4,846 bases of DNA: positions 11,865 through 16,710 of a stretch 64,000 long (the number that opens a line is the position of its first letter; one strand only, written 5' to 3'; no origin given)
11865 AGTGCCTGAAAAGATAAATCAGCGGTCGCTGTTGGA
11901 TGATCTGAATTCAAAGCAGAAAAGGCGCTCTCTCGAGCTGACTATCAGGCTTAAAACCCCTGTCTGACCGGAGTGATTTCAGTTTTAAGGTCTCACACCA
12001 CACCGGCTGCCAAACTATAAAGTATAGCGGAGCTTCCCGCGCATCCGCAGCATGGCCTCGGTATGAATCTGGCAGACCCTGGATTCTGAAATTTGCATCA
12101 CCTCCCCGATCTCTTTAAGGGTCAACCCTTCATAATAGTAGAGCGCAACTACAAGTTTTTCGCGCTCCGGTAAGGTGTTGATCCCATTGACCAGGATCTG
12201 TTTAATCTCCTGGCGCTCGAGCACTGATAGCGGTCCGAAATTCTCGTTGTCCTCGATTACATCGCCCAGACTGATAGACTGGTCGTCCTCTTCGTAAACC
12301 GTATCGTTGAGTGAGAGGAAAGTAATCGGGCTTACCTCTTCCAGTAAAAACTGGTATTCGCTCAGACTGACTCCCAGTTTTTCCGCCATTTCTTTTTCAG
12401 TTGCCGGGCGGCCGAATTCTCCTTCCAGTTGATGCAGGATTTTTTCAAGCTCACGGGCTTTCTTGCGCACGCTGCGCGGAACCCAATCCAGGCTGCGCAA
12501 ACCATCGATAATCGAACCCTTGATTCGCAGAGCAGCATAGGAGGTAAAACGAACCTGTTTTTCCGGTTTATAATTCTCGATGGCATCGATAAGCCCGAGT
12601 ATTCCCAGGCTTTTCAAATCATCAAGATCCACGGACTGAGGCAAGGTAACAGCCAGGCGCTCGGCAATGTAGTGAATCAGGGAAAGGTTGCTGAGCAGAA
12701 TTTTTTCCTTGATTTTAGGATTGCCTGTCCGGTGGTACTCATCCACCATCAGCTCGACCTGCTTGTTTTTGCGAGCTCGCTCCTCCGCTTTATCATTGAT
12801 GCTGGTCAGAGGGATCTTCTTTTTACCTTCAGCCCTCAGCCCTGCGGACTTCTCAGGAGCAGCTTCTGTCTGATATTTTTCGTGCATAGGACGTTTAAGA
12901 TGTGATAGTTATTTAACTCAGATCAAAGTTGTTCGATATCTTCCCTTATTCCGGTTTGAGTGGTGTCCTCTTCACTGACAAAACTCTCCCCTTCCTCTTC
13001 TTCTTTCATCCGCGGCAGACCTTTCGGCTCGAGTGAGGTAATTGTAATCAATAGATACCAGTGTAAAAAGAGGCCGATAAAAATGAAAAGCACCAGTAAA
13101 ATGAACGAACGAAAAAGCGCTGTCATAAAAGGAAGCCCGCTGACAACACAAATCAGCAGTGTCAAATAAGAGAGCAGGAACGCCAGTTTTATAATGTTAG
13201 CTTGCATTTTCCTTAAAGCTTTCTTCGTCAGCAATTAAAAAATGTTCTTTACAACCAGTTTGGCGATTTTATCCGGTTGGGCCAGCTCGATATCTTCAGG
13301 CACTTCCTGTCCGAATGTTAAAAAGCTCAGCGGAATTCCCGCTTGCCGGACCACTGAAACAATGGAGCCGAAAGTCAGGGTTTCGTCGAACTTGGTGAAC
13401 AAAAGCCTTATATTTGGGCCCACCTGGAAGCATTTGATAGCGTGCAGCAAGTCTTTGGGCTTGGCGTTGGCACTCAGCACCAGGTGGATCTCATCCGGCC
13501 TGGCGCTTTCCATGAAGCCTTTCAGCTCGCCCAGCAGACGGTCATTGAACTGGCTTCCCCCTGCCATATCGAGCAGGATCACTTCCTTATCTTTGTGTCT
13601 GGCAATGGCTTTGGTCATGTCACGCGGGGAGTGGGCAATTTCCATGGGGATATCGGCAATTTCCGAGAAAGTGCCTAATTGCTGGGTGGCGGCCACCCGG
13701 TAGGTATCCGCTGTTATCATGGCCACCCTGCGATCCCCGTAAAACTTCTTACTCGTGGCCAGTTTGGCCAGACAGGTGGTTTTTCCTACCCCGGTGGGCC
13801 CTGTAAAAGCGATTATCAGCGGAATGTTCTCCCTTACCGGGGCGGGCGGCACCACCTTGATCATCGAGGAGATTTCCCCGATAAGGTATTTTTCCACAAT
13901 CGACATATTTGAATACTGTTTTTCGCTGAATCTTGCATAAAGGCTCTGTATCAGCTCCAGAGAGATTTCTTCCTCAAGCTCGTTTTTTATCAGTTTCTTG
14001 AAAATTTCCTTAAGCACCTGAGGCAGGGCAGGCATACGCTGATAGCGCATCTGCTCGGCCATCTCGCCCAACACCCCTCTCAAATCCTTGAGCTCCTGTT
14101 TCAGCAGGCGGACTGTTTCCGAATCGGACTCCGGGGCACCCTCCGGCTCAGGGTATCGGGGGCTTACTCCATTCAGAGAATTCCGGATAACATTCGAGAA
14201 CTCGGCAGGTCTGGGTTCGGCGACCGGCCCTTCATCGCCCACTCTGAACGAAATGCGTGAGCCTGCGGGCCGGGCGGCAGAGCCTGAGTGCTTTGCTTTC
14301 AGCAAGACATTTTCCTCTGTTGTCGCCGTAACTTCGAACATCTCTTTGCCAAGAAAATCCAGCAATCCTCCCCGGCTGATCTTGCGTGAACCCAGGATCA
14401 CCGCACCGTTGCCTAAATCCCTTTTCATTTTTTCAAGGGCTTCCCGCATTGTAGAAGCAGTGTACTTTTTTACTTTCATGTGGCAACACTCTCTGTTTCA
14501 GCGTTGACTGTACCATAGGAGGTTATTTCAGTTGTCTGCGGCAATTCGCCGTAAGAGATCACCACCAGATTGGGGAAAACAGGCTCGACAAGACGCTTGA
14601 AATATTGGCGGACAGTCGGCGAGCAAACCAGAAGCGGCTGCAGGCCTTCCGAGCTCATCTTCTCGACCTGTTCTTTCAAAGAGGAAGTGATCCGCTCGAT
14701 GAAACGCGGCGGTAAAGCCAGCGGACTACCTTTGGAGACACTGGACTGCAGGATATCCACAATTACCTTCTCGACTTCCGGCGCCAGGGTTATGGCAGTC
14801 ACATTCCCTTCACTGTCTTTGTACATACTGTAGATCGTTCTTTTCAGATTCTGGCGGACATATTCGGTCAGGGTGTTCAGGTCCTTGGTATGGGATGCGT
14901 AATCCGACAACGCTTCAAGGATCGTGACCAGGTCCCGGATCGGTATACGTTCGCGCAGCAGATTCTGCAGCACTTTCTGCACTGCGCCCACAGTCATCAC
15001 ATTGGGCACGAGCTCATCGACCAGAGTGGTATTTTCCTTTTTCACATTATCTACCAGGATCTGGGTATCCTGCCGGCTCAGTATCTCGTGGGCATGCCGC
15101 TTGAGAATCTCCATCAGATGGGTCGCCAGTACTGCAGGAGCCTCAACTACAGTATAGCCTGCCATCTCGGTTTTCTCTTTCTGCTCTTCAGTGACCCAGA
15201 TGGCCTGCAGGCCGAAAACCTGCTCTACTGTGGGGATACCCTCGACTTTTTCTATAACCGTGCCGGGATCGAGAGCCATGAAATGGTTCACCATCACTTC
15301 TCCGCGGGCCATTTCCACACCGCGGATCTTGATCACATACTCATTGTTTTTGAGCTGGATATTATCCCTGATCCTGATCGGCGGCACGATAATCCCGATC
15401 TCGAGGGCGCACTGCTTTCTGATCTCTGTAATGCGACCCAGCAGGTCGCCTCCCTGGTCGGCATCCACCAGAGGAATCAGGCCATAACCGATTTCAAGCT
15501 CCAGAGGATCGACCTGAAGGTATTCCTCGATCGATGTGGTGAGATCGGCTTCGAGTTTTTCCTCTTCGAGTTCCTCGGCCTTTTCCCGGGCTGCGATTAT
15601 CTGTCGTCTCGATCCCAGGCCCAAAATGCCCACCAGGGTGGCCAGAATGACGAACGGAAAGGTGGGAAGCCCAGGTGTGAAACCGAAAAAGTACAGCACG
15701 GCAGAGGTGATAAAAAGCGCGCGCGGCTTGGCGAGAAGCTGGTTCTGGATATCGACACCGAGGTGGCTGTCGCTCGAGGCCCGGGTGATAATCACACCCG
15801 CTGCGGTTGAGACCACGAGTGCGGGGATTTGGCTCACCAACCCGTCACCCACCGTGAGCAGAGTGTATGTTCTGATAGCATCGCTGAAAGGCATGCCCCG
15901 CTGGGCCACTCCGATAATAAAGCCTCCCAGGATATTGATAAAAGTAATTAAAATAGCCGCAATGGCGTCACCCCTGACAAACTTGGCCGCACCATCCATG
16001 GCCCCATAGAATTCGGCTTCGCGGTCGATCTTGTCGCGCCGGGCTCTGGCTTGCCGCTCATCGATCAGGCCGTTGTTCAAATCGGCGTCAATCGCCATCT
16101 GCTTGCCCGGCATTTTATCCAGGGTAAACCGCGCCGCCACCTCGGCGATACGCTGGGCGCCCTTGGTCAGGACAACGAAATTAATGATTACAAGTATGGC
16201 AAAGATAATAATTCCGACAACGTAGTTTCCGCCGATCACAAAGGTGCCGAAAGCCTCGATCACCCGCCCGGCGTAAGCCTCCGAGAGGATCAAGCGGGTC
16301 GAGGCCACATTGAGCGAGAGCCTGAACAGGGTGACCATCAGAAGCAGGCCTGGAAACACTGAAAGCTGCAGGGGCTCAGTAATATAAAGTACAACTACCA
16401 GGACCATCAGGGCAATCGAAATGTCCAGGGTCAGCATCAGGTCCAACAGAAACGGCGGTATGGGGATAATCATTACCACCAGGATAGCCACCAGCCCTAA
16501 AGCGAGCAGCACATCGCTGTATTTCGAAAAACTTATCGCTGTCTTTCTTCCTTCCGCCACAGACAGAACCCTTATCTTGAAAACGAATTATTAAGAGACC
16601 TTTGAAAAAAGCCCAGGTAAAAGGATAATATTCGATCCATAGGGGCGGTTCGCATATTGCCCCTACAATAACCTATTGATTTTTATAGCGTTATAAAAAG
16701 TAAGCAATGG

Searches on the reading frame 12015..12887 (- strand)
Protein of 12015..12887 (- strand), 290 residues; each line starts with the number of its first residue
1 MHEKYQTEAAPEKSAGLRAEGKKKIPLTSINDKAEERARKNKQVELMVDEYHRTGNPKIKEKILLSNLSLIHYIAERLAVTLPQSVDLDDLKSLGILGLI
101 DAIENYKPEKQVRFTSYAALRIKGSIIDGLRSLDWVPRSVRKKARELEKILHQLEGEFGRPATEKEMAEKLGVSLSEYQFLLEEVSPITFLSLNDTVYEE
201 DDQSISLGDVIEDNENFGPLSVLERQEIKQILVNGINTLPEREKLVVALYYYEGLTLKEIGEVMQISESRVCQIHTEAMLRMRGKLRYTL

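Call 15: search_protein_families(library=pfam, proteins=[window:12015-12887:-], max_evalue=0.001)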
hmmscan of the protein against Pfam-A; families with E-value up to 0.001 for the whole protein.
window:12015-12887:- (290 aa): 5 families
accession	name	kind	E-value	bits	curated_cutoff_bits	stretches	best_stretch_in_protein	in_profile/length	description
PF04545.22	Sigma70_r4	-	6.5e-21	74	24.1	1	236-283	2-49/50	Sigma-70, region 4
PF04542.20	Sigma70_r2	-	8.8e-12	45.1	24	1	66-135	4-70/71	Sigma-70 region 2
PF08281.18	Sigma70_r4_2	-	4.6e-11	42.6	25.7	1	232-271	4-43/54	Sigma-70, region 4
PF04539.22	Sigma70_r3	-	5.1e-09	36.5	25.3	1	143-219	2-74/78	Sigma-70 region 3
PF13384.12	HTH_23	-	7.7e-06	26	24.6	1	240-275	3-38/50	Homeodomain-like domain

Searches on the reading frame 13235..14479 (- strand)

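Call 15: search_protein_families(library=pfam, proteins=[window:13235-14479:-], max_evalue=0.001)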
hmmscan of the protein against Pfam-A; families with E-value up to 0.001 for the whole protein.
window:13235-14479:- (414 aa): 2 families
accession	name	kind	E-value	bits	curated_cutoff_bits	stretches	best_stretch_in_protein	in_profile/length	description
PF00448.28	SRP54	-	5.1e-35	121.3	22.7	1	221-408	2-193/196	SRP54-type protein, GTPase domain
PF13401.12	AAA_22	-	0.00037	21.2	27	0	222-306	7-93/130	AAA domain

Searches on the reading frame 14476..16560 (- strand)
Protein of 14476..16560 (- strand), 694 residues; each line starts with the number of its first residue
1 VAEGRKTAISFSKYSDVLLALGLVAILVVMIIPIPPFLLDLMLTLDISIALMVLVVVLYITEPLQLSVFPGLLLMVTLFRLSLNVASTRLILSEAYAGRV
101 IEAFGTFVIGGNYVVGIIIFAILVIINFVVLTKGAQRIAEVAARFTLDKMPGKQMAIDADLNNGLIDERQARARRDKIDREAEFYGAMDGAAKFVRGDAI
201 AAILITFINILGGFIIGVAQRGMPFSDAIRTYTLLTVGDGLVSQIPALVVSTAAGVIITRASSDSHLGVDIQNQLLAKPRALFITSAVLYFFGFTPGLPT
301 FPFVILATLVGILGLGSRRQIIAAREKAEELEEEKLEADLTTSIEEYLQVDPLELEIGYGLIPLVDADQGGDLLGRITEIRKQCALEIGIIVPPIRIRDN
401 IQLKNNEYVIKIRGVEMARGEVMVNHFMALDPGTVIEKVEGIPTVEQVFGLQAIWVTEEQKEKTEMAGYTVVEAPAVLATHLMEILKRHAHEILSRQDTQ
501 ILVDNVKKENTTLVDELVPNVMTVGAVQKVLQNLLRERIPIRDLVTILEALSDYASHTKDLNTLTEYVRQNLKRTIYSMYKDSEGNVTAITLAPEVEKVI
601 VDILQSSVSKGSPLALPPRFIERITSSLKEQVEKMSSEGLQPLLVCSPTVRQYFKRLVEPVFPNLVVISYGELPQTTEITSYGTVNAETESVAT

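Call 15: search_protein_families(library=pfam, proteins=[window:14476-16560:-], max_evalue=0.001)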
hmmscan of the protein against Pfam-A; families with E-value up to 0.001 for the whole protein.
window:14476-16560:- (694 aa): 1 family
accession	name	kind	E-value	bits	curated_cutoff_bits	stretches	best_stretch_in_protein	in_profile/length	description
PF00771.25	FHIPEP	-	2.9e-274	912.1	29.1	1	26-677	1-656/657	FHIPEP family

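Call 42: find_homologous_proteins(query=window:14476-16560:-, max_evalue=1e-20)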
Query window:14476-16560:- (694 aa): 8000 proteins with E <= 1e-20 among 8000 candidates; the best 120 are listed.
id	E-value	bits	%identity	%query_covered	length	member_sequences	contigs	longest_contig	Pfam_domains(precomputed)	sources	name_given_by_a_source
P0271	0.0e+0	1473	100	100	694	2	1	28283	PF00771.26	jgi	-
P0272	0.0e+0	1259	84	99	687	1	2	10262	PF00771.26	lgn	-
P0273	0.0e+0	1255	84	99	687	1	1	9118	PF00771.26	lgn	-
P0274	0.0e+0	1255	83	98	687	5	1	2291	PF00771.26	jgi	jgi:flagellar biosynthesis protein FlhA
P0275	0.0e+0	1248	83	99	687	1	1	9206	PF00771.26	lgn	-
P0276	0.0e+0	1248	83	99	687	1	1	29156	PF00771.26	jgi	jgi:flagellar biosynthesis protein FlhA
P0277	0.0e+0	1248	83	99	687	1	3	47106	PF00771.26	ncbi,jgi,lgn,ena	-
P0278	0.0e+0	1247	83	99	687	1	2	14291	PF00771.26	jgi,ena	-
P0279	0.0e+0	1242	83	99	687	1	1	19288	PF00771.26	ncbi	-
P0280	0.0e+0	1237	82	98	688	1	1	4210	PF00771.26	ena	-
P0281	0.0e+0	1235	82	99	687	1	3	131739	PF00771.26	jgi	-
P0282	0.0e+0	1235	82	98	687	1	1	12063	PF00771.26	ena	-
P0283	0.0e+0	1234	82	98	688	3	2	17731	PF00771.26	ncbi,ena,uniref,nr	ncbi:MAG: flagellar biosynthesis protein FlhA [Candidatus Glassbacteria bacterium GWA2_58_10]|uniref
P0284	0.0e+0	1203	81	99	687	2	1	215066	PF00771.26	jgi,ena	-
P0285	0.0e+0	1200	79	99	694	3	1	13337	PF00771.26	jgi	-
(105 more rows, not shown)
